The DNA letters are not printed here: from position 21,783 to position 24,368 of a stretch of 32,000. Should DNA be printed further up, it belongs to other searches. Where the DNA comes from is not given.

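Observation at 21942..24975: Undescribed-looking ABC system inside the lipid A genes: MacB/FtsX-like topology with an importer-type EAA loop and NBD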

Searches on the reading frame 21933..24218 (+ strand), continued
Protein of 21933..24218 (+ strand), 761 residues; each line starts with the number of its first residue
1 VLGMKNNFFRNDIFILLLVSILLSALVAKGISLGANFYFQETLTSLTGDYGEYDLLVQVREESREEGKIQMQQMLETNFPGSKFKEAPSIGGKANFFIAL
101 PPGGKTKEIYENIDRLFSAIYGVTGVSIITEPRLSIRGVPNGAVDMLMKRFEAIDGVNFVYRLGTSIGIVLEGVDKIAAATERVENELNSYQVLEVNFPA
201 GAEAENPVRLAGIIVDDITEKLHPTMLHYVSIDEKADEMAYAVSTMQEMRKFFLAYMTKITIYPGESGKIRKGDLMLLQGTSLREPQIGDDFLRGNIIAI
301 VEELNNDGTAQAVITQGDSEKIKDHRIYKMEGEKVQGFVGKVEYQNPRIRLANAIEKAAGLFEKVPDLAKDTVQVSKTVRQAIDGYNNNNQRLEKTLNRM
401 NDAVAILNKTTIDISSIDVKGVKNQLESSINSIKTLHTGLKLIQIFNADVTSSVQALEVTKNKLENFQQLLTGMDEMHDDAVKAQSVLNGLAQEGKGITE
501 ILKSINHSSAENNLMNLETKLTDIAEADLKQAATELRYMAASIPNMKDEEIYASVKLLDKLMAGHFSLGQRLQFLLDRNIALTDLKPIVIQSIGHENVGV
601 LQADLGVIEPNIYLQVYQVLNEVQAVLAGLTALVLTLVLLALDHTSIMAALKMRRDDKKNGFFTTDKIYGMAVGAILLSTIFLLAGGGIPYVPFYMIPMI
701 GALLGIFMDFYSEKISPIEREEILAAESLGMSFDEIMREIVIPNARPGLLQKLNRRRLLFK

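Call 49: search_protein_families(library=pfam, proteins=[L046:23-808:+, L046:880-1542:+, L046:1620-2726:+, L046:2730-5828:+, L046:9775-11076:+, L068:133-1449:+, L068:1574-2317:-, L068:2677-4374:+, L068:4529-5803:-, L068:12874-13476:+], max_evalue=0.0001)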
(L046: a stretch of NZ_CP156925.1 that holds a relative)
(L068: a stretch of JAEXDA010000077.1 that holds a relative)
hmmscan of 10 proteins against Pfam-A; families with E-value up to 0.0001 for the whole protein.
L046:23-808:+ (261 aa): 2 families
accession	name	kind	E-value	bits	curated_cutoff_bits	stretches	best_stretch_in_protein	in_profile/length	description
PF04397.21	LytTR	-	1.4e-26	92.9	22.6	1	157-259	1-97/98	LytTr DNA-binding domain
PF00072.30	Response_reg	-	5.8e-23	81.6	30.2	1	10-117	1-107/111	Response regulator receiver domain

L046:880-1542:+ (220 aa): 2 families
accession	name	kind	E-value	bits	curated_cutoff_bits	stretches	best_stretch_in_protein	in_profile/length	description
PF00440.29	TetR_N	-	7.5e-18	64.5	24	1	38-82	1-45/47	Bacterial regulatory proteins, tetR family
PF16925.10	TetR_C_13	-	4.5e-08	33.9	27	1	140-202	30-92/109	Tetracyclin repressor-like, C-terminal domain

L046:1620-2726:+ (368 aa): 3 families
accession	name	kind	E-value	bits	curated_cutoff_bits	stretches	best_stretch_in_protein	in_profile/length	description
PF16576.10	HlyD_D23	-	1.2e-37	129.7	30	1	66-282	17-214/214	Barrel-sandwich domain of CusB or HlyD membrane-fusion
PF13437.12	HlyD_3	-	5.8e-23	82.1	22.2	1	178-279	1-106/106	HlyD family secretion protein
PF13533.13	Biotin_lipoyl_2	-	2.3e-08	34.1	29.8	1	70-100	2-32/32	Biotin-lipoyl like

L046:2730-5828:+ (1032 aa): 3 families
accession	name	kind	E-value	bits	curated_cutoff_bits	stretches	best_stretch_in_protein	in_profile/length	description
PF00873.25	ACR_tran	-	1e-272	907.8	28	1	4-1006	2-1020/1021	AcrB/AcrD/AcrF family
PF02355.23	SecD_SecF_C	-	1.3e-09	38.2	20.5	1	845-996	27-176/189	Protein export membrane protein SecD/SecF, C-terminal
PF03176.21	MMPL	-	3.1e-09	36.7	20.5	1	290-484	102-299/333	MMPL family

L046:9775-11076:+ (433 aa): 5 families
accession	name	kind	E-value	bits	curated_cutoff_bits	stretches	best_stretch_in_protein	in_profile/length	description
PF00023.36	Ank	-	2.7e-18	65.5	21.1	1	130-162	1-33/33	Ankyrin repeat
PF12796.13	Ank_2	-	2.6e-17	63.6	27.3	1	108-194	8-90/90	Ankyrin repeats (3 copies)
PF13857.12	Ank_5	-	4.2e-16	59.3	27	2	120-168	5-53/56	Ankyrin repeats (many copies)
PF13637.12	Ank_4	-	7e-14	52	22.7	1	135-184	1-50/50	Ankyrin repeats (many copies)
PF13606.12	Ank_3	-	1.7e-11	43.6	22.3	1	130-159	1-30/30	Ankyrin repeat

L068:133-1449:+ (438 aa): 2 families
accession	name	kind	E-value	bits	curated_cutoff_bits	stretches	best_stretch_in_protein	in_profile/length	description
PF00691.25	OmpA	-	7.4e-15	55.5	27.2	1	322-407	1-88/98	OmpA family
PF01833.30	TIG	-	1.1e-13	51.4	20.9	0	22-80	1-56/84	IPT/TIG domain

L068:1574-2317:- (247 aa): 1 family
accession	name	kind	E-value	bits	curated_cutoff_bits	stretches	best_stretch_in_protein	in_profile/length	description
PF02535.28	Zip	-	2.6e-47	162.1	35.1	2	101-244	175-323/323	ZIP Zinc transporter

L068:2677-4374:+ (565 aa): 2 families
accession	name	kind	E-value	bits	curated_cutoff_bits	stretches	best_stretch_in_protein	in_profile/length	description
PF12673.12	SipL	-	4.6e-22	78.5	23.6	1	382-469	2-77/78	SipL, SPOCS domain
PF01476.26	LysM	-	6.8e-15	55.2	20.9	1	516-559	1-43/43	LysM domain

L068:4529-5803:- (424 aa): 1 family
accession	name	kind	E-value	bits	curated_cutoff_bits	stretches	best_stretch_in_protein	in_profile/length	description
PF04326.19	SLFN_AlbA_2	-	1.8e-07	32.1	25.3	1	23-152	6-114/118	Schlafen, AlbA_2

L068:12874-13476:+ (200 aa): 1 family
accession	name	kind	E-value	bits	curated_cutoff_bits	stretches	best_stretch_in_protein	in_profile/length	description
PF06835.18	LptC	-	8.8e-05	22.6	21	0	30-190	3-169/175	Lipopolysaccharide-assembly, LptC-related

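Call 57: find_homologous_proteins(query=A2, max_evalue=0.00001)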
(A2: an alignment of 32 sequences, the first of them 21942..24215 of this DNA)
Query A2 (32 sequences) (758 aa, profile of the alignment): 26 proteins with E <= 0.00001 among 8000 candidates.
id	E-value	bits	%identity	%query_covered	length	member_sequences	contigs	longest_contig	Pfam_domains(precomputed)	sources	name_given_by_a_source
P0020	4.6e-280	949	39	100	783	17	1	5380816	-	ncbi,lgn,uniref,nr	ncbi:hypothetical protein [Pelosinus fermentans]|uniref:Uncharacterized protein n=1 Tax=Pelosinus fe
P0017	6.0e-271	919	42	100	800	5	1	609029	-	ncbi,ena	-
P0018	2.2e-270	917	42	100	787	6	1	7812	-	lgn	-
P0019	1.9e-268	911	42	100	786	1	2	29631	-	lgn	-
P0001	1.8e-263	895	97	100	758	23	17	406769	-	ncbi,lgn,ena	-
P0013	1.4e-258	878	45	98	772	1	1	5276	-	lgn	-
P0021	2.1e-258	878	41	98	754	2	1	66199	-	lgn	-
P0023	2.3e-255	868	37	100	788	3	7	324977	-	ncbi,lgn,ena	-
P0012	1.1e-254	865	45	100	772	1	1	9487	-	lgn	-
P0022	1.2e-253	862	39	100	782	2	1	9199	-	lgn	-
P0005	6.6e-253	860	48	100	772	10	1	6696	-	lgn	-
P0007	7.2e-253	859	46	100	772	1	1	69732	-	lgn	-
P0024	7.3e-253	859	36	99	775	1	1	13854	-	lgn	-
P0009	2.7e-252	858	46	100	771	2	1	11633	-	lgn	-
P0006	1.4e-251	855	48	100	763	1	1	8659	-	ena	-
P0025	5.1e-251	853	26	100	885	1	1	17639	-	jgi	jgi:hypothetical protein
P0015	6.2e-245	833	43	99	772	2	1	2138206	-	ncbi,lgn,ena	-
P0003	1.7e-243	828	54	100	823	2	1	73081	-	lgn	-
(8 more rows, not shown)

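Call 78: search_protein_families(library=pfam, proteins=[L063:56-1270:+, L063:4838-5557:+, L063:5603-6925:+, L063:7111-7791:+, L063:7892-8305:+, L063:8377-9783:+], max_evalue=0.001)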
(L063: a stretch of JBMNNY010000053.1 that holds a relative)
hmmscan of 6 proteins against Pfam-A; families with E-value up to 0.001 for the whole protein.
L063:56-1270:+ (404 aa): 3 families
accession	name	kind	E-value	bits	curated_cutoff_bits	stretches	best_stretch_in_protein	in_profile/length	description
PF25302.1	NADase_transloc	-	5.5e-45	153.6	27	1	95-244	1-146/146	NAD glycohydrolase translocation F5/8 type C domain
PF08517.17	AXH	-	3.5e-13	50.5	33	1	251-352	1-110/116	Ataxin-1 and HBP1 module (AXH)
PF05203.21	Hom_end_hint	-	3.1e-05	24.5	32.1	1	250-278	1-29/228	Hom_end-associated Hint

L063:4838-5557:+ (239 aa): 2 families
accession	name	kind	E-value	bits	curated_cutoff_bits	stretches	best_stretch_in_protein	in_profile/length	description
PF00005.33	ABC_tran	-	1.7e-36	126.3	25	1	19-163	2-136/137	ABC transporter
PF13304.12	AAA_21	-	0.00017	22.2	27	0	31-49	2-20/304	AAA domain, putative AbiEii toxin, Type IV TA system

L063:5603-6925:+ (440 aa): 4 families
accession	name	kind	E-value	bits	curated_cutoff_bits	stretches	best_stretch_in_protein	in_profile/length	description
PF11283.13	DUF3084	-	1.4e-29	102.3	25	1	4-78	2-76/77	Protein of unknown function (DUF3084)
PF03961.19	FapA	-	8.2e-07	29.3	31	0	49-147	124-226/272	Flagellar Assembly Protein A beta solenoid domain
PF10498.14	IFT57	-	6.5e-05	22.5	40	1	67-180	217-331/360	Intra-flagellar transport protein 57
PF20492.3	ERM_helical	-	0.00022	21.7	40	0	140-229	1-90/120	Ezrin/radixin/moesin, alpha-helical domain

L063:7111-7791:+ (226 aa): 0 families

L063:7892-8305:+ (137 aa): 1 family
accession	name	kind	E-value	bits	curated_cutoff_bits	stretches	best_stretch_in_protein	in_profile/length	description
PF03652.20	RuvX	-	1.2e-05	26.1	29.2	1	3-96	2-107/134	Holliday junction resolvase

L063:8377-9783:+ (468 aa): 0 families

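Call 81: search_protein_families(library=padloc, proteins=[window:21942-24215:+], max_evalue=0.01)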
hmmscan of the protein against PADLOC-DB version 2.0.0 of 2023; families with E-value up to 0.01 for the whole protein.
window:21942-24215:+ (758 aa): 1 family
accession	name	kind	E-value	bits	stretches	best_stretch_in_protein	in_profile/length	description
PDLC00006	DruC1|DruC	-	0.0041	13.6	1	352-519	144-310/626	Unknown function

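Call 87: find_encoding_contigs(protein=P0140, flank=8000, max_places=2)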
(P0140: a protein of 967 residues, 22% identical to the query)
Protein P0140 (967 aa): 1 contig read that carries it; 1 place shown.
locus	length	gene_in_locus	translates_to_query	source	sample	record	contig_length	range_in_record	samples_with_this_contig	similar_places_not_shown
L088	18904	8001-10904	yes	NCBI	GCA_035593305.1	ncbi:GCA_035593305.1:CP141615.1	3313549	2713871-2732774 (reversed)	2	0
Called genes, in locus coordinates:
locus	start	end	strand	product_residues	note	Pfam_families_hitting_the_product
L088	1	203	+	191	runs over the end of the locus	PF03938:OmpH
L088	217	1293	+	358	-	PF04613:LpxD, PF25087:GMPPB_C, PF25084:LbH_EIF2B (weak), PF14602:Hexapep_2 (faint), PF00132:Hexapep (weak)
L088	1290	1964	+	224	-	-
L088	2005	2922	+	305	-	-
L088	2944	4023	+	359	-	PF03739:LptF_LptG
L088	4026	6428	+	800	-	-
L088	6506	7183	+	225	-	PF06835:LptC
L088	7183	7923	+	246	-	PF03968:LptD_N (faint)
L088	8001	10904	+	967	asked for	PF00005:ABC_tran, PF13304:AAA_21 (weak)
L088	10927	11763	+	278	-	PF03331:LpxC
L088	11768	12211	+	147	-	PF22817:ApeP-like, PF07977:FabA, PF22818:ApeI-like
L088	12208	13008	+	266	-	PF25084:LbH_EIF2B (faint), PF25087:GMPPB_C (faint), PF00132:Hexapep, PF13720:Acetyltransf_11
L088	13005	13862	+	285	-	PF17930:LpxI_N, PF06230:LpxI_C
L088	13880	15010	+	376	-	PF02684:LpxB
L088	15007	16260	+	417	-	PF02684:LpxB (weak)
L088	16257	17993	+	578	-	PF00664:ABC_membrane, PF00005:ABC_tran, PF02463:SMC_N (faint)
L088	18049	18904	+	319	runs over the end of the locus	PF01073:3Beta_HSD, PF01370:Epimerase, PF02719:Polysacc_synt_2, PF04321:RmlD_sub_bind, PF16363:GDP_Man_Dehyd, PF13460:NAD_binding_10, PF07993:NAD_binding_4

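Call 88: search_protein_families(library=pfam, proteins=[L088:1290-1964:+, L088:2005-2922:+, L088:4026-6428:+, L088:7183-7923:+, L088:15007-16260:+], max_evalue=0.1)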
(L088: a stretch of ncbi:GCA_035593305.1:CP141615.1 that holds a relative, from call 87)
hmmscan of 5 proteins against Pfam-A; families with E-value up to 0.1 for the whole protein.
L088:1290-1964:+ (224 aa): 1 family
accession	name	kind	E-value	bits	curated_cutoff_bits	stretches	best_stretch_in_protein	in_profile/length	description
PF06082.17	YjbH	-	0.0033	16.7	24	1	37-151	7-136/658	Exopolysaccharide biosynthesis protein YbjH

L088:2005-2922:+ (305 aa): 0 families

L088:4026-6428:+ (800 aa): 3 families
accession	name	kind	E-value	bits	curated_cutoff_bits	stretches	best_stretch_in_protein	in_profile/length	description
PF04453.20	LptD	-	0.0068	16.2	22.4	0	669-720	300-351/384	LPS transport system D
PF12600.14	DUF3769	-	0.015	14.6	20.5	1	519-611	319-406/444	Protein of unknown function (DUF3769)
PF03968.19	LptD_N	-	0.032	14.9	20.4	1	81-157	1-76/113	LptA/(LptD N-terminal domain) LPS transport protein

L088:7183-7923:+ (246 aa): 1 family
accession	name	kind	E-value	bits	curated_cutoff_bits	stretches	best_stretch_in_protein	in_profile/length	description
PF03968.19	LptD_N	-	1.6e-08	35.2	20.4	1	152-239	3-95/113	LptA/(LptD N-terminal domain) LPS transport protein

L088:15007-16260:+ (417 aa): 2 families
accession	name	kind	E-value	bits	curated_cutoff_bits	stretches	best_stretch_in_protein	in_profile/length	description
PF02684.21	LpxB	-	7.2e-06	25.6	22.6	1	192-299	188-285/374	Lipid-A-disaccharide synthetase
PF02350.25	Epimerase_2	-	0.00032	20.1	30.6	1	137-300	127-284/347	UDP-N-acetylglucosamine 2-epimerase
